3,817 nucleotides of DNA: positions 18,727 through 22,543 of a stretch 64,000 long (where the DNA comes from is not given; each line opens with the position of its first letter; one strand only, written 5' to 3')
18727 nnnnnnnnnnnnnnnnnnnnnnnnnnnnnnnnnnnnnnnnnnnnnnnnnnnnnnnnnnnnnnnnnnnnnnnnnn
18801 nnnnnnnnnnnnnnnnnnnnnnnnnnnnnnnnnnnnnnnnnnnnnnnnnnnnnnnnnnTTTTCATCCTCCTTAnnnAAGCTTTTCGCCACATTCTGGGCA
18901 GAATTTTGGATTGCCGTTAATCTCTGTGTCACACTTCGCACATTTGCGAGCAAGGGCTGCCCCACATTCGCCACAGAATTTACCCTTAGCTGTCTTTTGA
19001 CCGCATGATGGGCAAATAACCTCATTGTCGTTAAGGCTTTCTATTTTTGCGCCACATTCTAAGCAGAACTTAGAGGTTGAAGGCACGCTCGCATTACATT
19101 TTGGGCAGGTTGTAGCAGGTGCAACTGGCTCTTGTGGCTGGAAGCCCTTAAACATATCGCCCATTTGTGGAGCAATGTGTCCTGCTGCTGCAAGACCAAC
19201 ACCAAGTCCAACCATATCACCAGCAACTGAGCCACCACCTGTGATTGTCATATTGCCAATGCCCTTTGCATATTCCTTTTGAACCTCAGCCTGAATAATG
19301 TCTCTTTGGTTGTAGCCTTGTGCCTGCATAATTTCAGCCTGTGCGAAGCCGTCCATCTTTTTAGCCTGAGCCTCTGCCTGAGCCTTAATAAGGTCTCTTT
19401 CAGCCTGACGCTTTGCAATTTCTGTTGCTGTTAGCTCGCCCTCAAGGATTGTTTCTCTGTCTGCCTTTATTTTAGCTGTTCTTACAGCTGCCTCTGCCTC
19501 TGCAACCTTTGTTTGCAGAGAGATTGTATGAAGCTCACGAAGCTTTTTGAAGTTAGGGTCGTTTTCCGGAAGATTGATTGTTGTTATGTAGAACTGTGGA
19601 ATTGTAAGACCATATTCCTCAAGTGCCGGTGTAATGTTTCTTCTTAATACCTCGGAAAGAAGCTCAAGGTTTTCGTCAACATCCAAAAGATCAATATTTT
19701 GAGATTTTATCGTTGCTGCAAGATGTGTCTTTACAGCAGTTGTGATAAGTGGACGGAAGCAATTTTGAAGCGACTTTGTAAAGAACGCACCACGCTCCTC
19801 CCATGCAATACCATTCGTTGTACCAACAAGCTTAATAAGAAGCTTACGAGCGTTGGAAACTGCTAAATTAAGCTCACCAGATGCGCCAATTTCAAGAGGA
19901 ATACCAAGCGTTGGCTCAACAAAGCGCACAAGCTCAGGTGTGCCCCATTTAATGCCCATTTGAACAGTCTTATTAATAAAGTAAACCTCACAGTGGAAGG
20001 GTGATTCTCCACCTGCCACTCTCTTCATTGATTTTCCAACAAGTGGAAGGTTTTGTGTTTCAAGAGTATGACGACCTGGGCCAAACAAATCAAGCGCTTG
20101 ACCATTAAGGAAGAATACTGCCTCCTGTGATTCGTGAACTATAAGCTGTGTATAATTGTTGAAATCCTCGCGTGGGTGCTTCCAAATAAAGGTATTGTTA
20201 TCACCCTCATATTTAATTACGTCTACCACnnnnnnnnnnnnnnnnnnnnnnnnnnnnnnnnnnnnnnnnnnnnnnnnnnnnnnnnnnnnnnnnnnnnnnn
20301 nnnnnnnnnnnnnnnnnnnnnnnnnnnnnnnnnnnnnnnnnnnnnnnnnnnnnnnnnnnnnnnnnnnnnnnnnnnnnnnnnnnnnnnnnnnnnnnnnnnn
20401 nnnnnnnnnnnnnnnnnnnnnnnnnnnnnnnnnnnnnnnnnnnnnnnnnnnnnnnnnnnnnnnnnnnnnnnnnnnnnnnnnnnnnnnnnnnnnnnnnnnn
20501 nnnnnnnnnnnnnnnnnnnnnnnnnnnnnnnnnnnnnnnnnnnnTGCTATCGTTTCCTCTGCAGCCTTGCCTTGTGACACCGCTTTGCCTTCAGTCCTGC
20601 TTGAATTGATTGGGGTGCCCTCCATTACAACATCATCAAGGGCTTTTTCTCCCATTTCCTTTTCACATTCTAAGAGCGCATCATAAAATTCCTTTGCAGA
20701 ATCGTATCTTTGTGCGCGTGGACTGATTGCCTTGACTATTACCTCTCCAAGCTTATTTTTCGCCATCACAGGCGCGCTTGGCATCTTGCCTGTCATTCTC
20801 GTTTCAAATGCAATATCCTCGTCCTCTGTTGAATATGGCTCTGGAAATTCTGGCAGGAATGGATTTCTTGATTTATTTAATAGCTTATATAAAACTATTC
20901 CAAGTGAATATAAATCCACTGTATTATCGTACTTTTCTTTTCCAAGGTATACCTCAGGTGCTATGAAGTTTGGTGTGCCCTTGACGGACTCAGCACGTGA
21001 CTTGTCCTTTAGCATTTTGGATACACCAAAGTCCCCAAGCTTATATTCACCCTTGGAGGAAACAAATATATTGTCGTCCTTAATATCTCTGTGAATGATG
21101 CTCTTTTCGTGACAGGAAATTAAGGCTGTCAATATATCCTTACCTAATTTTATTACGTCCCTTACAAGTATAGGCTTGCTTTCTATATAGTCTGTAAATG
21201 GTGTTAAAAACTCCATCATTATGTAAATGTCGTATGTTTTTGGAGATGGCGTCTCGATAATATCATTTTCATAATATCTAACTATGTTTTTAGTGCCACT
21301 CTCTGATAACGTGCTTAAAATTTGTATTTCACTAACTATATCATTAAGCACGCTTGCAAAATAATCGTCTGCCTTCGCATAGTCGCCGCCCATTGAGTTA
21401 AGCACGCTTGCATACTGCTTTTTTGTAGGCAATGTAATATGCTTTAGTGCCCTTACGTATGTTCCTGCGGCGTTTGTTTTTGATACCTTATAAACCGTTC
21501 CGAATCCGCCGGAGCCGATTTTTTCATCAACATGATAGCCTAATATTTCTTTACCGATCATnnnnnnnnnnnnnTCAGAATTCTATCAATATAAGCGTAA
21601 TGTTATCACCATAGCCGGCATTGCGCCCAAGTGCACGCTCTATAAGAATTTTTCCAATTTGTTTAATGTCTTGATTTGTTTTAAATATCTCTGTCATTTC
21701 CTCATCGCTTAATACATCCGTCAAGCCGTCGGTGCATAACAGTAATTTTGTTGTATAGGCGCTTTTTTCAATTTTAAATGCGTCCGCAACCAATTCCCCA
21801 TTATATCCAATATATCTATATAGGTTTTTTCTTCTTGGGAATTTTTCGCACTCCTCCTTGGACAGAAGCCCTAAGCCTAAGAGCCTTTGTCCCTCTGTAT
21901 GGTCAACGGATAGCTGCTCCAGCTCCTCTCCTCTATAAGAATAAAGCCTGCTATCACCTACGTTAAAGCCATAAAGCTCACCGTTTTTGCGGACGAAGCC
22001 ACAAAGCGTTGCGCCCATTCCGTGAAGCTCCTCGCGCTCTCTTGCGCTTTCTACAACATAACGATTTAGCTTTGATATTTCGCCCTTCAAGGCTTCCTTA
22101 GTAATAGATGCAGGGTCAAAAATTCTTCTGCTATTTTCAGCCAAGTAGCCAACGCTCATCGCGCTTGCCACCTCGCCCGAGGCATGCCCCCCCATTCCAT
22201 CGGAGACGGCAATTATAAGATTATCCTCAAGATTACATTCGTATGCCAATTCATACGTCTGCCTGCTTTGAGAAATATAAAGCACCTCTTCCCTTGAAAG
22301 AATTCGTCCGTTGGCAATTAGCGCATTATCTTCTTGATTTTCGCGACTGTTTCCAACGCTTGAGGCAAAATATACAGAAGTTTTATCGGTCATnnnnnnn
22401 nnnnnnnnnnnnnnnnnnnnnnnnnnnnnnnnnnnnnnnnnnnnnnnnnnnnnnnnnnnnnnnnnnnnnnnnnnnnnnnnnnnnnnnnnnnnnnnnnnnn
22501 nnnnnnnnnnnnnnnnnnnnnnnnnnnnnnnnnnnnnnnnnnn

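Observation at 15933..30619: One 12-gene operon joins a type VIIb secretion gene set to a kinase/phosphatase/radical-SAM/SPFH/TIR gene set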

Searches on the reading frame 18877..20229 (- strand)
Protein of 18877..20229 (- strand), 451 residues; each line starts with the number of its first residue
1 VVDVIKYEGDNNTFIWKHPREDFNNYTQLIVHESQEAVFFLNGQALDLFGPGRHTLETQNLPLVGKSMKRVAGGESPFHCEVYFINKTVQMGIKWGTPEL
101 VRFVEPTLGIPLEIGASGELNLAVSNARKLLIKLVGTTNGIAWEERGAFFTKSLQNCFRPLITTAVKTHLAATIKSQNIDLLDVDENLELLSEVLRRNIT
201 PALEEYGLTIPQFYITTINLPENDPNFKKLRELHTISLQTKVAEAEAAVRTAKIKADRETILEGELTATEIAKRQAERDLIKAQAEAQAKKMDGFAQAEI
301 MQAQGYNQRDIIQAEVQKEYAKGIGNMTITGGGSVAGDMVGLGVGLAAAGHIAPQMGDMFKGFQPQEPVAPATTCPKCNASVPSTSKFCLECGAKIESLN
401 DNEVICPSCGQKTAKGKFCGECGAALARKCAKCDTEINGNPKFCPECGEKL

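Call 14: find_related_loci(query=A1, collection=genome_contigs, flank=10000)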
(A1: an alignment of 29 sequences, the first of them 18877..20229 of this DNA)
Query A1 (451 aa) in genome_contigs; peptide patterns used: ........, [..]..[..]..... (x = any residue, [..] = any of these).
600 stretches matched a pattern (row limit reached: there are more); 595 encode a relative of the query (tblastn E <= 1e-3); the best 80 are kept; 80 distinct loci.
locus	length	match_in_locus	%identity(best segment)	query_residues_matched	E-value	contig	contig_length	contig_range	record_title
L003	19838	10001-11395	67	1-451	0e+0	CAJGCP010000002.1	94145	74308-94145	MAG: uncultured Acetatifactor sp. isolate MAG34 genome assembly, contig: k141_2807624_length_94145_cov_10.0000, whole ge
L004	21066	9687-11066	68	1-451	0e+0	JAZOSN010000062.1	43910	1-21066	MAG: Eubacteriales bacterium isolate T1900045543_YK20190237.MAGScoT_cleanbin_000030 SGB_7835_k141_1186608, whole genome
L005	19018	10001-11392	66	1-451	0e+0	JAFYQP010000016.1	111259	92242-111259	MAG: Clostridia bacterium isolate RGIG7332 Water_buffalos_Cecum-4__c148988, whole genome shotgun sequence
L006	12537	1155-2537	65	1-451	0e+0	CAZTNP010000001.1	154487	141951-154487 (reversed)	MAG TPA_asm: uncultured Oscillospiraceae bacterium isolate SRP313737_co1_323 genome assembly, contig: NODE_107_length_15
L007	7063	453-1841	65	1-451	0e+0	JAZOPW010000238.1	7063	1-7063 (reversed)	MAG: Eubacteriales bacterium isolate T1900045570_YK20190264.MAGScoT_cleanbin_000060 SGB_7975_k141_3131449, whole genome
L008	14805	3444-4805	63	3-451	0e+0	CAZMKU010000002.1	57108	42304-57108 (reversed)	MAG TPA_asm: uncultured Clostridium sp. isolate SRP315200_co1_163 genome assembly, contig: NODE_480_length_57108_cov_10.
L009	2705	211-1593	68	1-451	0e+0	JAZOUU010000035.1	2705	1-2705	MAG: Faecousia sp. isolate T1900045531_YK20190225.MAGScoT_cleanbin_000012 SGB_7725_k141_1152806, whole genome shotgun se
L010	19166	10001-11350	67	1-451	0e+0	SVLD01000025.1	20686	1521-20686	MAG: Oscillospiraceae bacterium isolate SIG478 NODE_12254_length_20686_cov_2.813123, whole genome shotgun sequence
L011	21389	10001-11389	65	1-451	0e+0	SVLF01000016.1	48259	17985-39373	MAG: Oscillospiraceae bacterium isolate SIG480 NODE_3919_length_48259_cov_1.532681, whole genome shotgun sequence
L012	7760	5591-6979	64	1-451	0e+0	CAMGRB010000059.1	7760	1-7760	MAG: uncultured Clostridia bacterium isolate SRR11551381_bin.19_metaWRAP_v1.3_MAG genome assembly, contig: ERZ11474004.7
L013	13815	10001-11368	61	1-450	0e+0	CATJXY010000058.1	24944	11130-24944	MAG: uncultured Erysipelotrichaceae bacterium isolate iMGMC-791_1678881711 genome assembly, contig: MegahitA5_19141, who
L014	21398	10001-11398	64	1-451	0e+0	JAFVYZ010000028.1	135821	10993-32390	MAG: Clostridia bacterium isolate RGIG5523 Sheep_Colon.Co__c1644593, whole genome shotgun sequence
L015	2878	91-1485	62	1-451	0e+0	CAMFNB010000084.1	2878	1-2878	MAG: uncultured Clostridia bacterium isolate SRR15725435_bin.15_metaWRAP_v1.3_MAG genome assembly, contig: ERZ10622438.1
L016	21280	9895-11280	63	1-451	0e+0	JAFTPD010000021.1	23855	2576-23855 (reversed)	MAG: Clostridia bacterium isolate RGIG4022 Roe_deer_Cecum-5__c481180, whole genome shotgun sequence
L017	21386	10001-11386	61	1-451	0e+0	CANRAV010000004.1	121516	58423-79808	MAG: uncultured Clostridia bacterium isolate Lapin-016__bin71 genome assembly, contig: Lapin-016__NODE_112_length_121516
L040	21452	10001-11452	55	1-451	4e-169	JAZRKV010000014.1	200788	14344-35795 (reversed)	MAG: Acutalibacteraceae bacterium isolate T1900045445_YK20190136.MAGScoT_cleanbin_000025 SGB_7145_k141_493845, whole gen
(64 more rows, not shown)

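Call 57: search_protein_families(library=pfam, proteins=[L040:258-776:+, L040:796-2112:+, L040:2113-3162:+, L040:3178-3918:+, L040:3922-6234:+, L040:6231-7139:+, L040:7584-9944:+, L040:11483-12172:+, L040:12245-14014:+], max_evalue=0.001)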
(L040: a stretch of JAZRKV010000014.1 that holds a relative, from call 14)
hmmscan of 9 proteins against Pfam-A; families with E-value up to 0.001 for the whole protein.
L040:258-776:+ (172 aa): 2 families
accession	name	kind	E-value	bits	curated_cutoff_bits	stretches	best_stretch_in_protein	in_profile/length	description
PF02911.23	Formyl_trans_C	-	3.6e-26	91.7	21.1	1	67-163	2-99/100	Formyl transferase, C-terminal domain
PF00551.24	Formyl_trans_N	-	0.00021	21.5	26.1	1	2-42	140-180/181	Formyl transferase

L040:796-2112:+ (438 aa): 5 families
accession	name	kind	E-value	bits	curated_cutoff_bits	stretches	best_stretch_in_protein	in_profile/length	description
PF01189.24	Methyltr_RsmB-F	-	2e-48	165.1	27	1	245-435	3-198/199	16S rRNA methyltransferase RsmB/F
PF01029.23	NusB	-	2.2e-28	99.7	23.1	1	4-126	2-131/133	NusB family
PF01728.25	FtsJ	-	5.7e-07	30.1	24.1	1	250-406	21-164/181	FtsJ-like methyltransferase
PF13847.12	Methyltransf_31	-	8.8e-07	29.2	27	1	250-397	3-130/145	Methyltransferase domain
PF22458.1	RsmF-B_ferredox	-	1e-05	26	27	1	159-215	11-67/74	Methyltr_RsmF/B-like, ferredoxin-like domain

L040:2113-3162:+ (349 aa): 2 families
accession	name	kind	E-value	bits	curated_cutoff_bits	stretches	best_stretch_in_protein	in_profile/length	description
PF04055.27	Radical_SAM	-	1.5e-17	64.7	29.5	1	110-268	2-156/166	Radical SAM superfamily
PF21016.3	RlmN_N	-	1.4e-16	60.4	24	1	8-65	3-60/60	Ribosomal RNA large subunit methyltransferase N-terminal domain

L040:3178-3918:+ (246 aa): 2 families
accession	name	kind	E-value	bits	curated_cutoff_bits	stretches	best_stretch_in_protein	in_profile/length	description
PF13672.11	PP2C_2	-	3e-17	63.3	24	1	14-224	10-202/209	Protein phosphatase 2C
PF00481.26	PP2C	-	2.4e-11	44.3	20.3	1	42-140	43-141/255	Protein phosphatase 2C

L040:3922-6234:+ (770 aa): 5 families
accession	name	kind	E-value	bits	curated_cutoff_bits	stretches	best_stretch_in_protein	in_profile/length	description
PF00069.31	Pkinase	-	3.1e-55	187.8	31.7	1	13-240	1-233/263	Protein kinase domain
PF03793.24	PASTA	-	5.3e-42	142.1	23.2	4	526-586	2-63/64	PASTA domain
PF07714.23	PK_Tyr_Ser-Thr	-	3.8e-39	135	23.1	1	15-259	3-249/258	Protein tyrosine and serine/threonine kinase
PF03109.22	ABC1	-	3.1e-07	30.2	22.9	1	85-169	142-225/244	ABC1 atypical kinase-like domain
PF14531.12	Kinase-like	-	3e-06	27.1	25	1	114-214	148-253/289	Kinase-like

L040:6231-7139:+ (302 aa): 4 families
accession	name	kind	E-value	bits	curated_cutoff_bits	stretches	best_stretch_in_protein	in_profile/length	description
PF03193.22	RsgA_GTPase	-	2.1e-49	168.1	30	1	69-229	1-173/174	RsgA GTPase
PF16745.11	RsgA_N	-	4.3e-20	71.6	27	1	14-66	2-54/54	RsgA N-terminal domain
PF01926.29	MMR_HSR1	-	1.7e-05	25.3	21.9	1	167-229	3-57/113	50S ribosome-binding GTPase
PF13476.12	AAA_23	-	0.00015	22.9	27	1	161-196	17-49/201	AAA domain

L040:7584-9944:+ (786 aa): 9 families
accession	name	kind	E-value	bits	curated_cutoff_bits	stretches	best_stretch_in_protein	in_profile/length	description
PF19789.6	DUF6273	-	2.2e-22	80.2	23.5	1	635-783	2-171/172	Domain of unknown function (DUF6273)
PF07719.23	TPR_2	-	1.9e-10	40.5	27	0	43-71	4-32/34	Tetratricopeptide repeat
PF13676.11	TIR_2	-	2.7e-10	41.2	28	1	157-294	1-121/122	TIR domain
PF00515.34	TPR_1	-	2.5e-08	33.8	27.8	0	43-70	4-31/34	Tetratricopeptide repeat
PF13428.12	TPR_14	-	8.8e-08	32.5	23.5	0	317-355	2-40/44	Tetratricopeptide repeat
PF13181.12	TPR_8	-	4.8e-07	29.9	25.7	0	324-349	9-34/34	Tetratricopeptide repeat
PF14559.12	TPR_19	-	9.4e-07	29.5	25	0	327-355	2-30/68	Tetratricopeptide repeat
PF13424.12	TPR_12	-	7.3e-06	26.5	30.1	0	43-71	6-34/77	Tetratricopeptide repeat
PF13432.12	TPR_16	-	0.00015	22.6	32.7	0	326-361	7-42/65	Tetratricopeptide repeat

L040:11483-12172:+ (229 aa): 1 family
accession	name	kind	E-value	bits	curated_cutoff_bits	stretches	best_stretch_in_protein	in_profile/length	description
PF18977.5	DUF5713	-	0.00014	22.6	27.3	1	149-215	15-80/107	Family of unknown function (DUF5713)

L040:12245-14014:+ (589 aa): 3 families
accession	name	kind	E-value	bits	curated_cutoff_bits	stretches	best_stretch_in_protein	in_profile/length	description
PF13676.11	TIR_2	-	1.4e-11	45.3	28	1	157-280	1-109/122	TIR domain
PF14559.12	TPR_19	-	2.4e-05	25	25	0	328-356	2-30/68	Tetratricopeptide repeat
PF07719.23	TPR_2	-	0.00071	20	27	0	320-350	4-34/34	Tetratricopeptide repeat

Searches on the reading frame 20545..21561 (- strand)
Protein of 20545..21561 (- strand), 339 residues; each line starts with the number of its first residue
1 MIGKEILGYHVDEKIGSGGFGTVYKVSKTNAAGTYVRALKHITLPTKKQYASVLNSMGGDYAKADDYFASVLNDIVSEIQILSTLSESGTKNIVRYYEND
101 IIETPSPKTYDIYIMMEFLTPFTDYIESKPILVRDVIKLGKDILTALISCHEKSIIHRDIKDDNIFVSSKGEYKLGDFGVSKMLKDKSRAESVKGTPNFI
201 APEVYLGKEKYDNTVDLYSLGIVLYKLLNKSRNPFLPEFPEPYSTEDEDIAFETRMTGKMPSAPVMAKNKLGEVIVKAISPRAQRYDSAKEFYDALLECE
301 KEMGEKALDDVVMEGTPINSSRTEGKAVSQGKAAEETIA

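Call 18: find_related_loci(query=A2, collection=metagenome_contigs, flank=10000)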
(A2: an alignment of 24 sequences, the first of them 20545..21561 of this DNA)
Query A2 (339 aa) in metagenome_contigs; peptide patterns used: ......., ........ (x = any residue, [..] = any of these).
600 stretches matched a pattern (row limit reached: there are more); 307 encode a relative of the query (tblastn E <= 1e-3); the best 80 are kept; 80 distinct loci.
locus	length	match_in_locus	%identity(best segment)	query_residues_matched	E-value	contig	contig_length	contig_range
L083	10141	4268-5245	79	1-321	5e-170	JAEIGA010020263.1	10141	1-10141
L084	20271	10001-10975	73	1-326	8e-161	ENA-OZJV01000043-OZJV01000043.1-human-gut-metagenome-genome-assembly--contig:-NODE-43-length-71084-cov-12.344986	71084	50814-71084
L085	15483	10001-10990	71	1-336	3e-160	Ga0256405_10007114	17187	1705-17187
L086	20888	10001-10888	69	1-296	3e-140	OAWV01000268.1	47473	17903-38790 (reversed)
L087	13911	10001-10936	66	1-312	6e-140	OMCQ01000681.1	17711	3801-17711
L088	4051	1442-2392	64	1-317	7e-143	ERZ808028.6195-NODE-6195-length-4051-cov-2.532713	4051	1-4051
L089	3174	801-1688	69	1-296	4e-144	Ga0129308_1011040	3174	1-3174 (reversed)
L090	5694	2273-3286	62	1-337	5e-139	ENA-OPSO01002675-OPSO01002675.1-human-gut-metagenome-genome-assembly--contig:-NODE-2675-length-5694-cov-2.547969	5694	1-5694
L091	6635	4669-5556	68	1-296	1e-136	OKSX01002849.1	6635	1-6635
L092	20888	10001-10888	68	1-296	2e-136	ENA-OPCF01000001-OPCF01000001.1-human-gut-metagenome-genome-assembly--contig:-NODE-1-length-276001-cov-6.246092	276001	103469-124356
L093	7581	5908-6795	68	1-296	2e-136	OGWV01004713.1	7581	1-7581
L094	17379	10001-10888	68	1-296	2e-136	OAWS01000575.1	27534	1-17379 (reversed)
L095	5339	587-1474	68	1-296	3e-137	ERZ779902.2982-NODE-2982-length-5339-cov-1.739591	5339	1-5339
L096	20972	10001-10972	60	1-324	7e-131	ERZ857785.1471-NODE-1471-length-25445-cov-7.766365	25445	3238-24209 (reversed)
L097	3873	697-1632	62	1-312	6e-133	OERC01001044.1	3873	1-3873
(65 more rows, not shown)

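Call 34: search_protein_families(library=pfam, proteins=[L086:111-602:+, L086:620-1750:+, L086:7758-8888:+, L083:575-1648:+, L083:1614-2369:+, L083:6174-6767:+, L083:6865-7500:+, L083:7610-8119:+, L083:8151-9692:+], max_evalue=0.01)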
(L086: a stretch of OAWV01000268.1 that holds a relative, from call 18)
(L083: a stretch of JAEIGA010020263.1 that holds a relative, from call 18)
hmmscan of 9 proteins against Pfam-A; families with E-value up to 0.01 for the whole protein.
L086:111-602:+ (163 aa): 1 family
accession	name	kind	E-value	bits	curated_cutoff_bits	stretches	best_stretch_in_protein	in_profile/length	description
PF01809.23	YidD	-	2.8e-15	56.3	27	1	99-153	3-56/67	Putative membrane protein insertion efficiency factor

L086:620-1750:+ (376 aa): 10 families
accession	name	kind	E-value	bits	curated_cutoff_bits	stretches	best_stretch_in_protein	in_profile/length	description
PF13421.11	Band_7_1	-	8.7e-38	130.5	24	1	29-226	12-200/211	SPFH domain-Band 7 family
PF13240.11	Zn_Ribbon_1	-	1.9e-20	72.4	25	3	329-350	2-23/23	zinc-ribbon domain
PF24463.1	DUF7577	-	1.2e-18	66.8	28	3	326-350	2-26/27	Domain of unknown function (DUF7577)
PF12773.13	DZR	-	5.6e-18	65.3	27.3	2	329-373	1-45/45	Double zinc ribbon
PF13248.11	Zn_ribbon_3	-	1.1e-16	60.1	27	3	326-349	2-25/26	zinc-ribbon domain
PF24460.1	DUF7575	-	3.3e-11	42.8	28.5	2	325-350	2-27/28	Domain of unknown function (DUF7575)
PF01145.31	Band_7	-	9.8e-07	29.4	23.6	1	35-223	2-150/176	SPFH domain / Band 7 family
PF17032.10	Zn_ribbon_15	-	1.1e-06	29.8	28.9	0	327-347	53-73/73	zinc-ribbon family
PF18912.6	DZR_2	-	7.5e-06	26.1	27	1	301-346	9-55/56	Double zinc ribbon domain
PF23454.1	Zn_ribbon_Brz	-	0.0028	18.7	27.9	0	325-337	4-16/58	Transcriptional regulator Brz zinc beta ribbon domain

L086:7758-8888:+ (376 aa): 1 family
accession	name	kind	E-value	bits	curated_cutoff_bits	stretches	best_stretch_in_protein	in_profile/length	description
PF06013.18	WXG100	-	0.00012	22.8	27.3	1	4-86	2-86/86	Proteins of 100 residues with WXG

L083:575-1648:+ (357 aa): 0 families

L083:1614-2369:+ (251 aa): 0 families

L083:6174-6767:+ (197 aa): 8 families
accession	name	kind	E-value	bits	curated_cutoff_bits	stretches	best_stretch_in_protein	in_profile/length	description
PF13431.12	TPR_17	-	2.2e-06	27.9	24.4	0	87-111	1-25/34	Tetratricopeptide repeat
PF00515.34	TPR_1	-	3.8e-06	26.9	27.8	1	71-93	7-29/34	Tetratricopeptide repeat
PF07719.23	TPR_2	-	1.2e-05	25.5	27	1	71-95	7-31/34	Tetratricopeptide repeat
PF13181.12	TPR_8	-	4.9e-05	23.6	25.7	1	69-93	5-29/34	Tetratricopeptide repeat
PF14559.12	TPR_19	-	0.00017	22.3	25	1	52-100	12-60/68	Tetratricopeptide repeat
PF13424.12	TPR_12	-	0.0014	19.2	30.1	0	67-93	6-31/77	Tetratricopeptide repeat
PF25068.1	ARM_TT21_4th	-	0.0066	17.2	30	1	50-99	17-66/153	Tetratricopeptide repeat protein 21 forth ARM domain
PF13414.12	TPR_11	-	0.0092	16.1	26.8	0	78-111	7-40/42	TPR repeat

L083:6865-7500:+ (211 aa): 0 families

L083:7610-8119:+ (169 aa): 1 family
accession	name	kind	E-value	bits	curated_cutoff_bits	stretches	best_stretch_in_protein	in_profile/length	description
PF01809.23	YidD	-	1.3e-18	66.9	27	1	105-167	2-65/67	Putative membrane protein insertion efficiency factor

L083:8151-9692:+ (513 aa): 5 families
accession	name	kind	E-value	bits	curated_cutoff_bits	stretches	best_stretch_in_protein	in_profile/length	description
PF13292.11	DXP_synthase_N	-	1.5e-106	356.1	21.2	1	9-277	8-274/274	1-deoxy-D-xylulose-5-phosphate synthase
PF02779.29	Transket_pyr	-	9.8e-37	126.7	27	1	312-470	4-170/174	Transketolase, pyrimidine binding domain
PF00456.26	Transketolase_N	-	2.4e-10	40.4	22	1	36-181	20-192/334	Transketolase, thiamine diphosphate binding domain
PF00676.26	E1_dh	-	2.1e-07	30.7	22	1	111-177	100-166/300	Dehydrogenase E1 component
PF02775.26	TPP_enzyme_C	-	4.8e-07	30.1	21.9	1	112-174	28-84/151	Thiamine pyrophosphate enzyme, C-terminal TPP binding domain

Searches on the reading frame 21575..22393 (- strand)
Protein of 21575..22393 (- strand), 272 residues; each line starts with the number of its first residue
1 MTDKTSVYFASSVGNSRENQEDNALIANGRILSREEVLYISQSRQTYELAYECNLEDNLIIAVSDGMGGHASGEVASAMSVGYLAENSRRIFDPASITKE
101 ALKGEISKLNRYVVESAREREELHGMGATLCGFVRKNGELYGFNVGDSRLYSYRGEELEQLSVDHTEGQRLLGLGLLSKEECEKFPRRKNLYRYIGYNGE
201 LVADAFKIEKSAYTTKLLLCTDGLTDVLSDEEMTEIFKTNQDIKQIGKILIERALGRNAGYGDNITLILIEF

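Call 5: search_protein_families(library=pfam, proteins=[window:21575-22393:-], max_evalue=0.01)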
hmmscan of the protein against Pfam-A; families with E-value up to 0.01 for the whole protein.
window:21575-22393:- (272 aa): 3 families
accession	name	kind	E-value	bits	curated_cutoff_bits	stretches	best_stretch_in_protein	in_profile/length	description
PF13672.11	PP2C_2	-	1.4e-14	54.6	24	1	53-237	19-188/209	Protein phosphatase 2C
PF00481.26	PP2C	-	3.1e-07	30.8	20.3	1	60-166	36-141/255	Protein phosphatase 2C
PF07228.17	SpoIIE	-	5.6e-06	26.9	25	1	57-271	3-190/192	Stage II sporulation protein E (SpoIIE)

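Call 11: search_protein_families(library=padloc, proteins=[window:21575-22393:-], max_evalue=0.01)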
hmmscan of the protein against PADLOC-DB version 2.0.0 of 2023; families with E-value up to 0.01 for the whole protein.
window:21575-22393:- (272 aa): 0 families
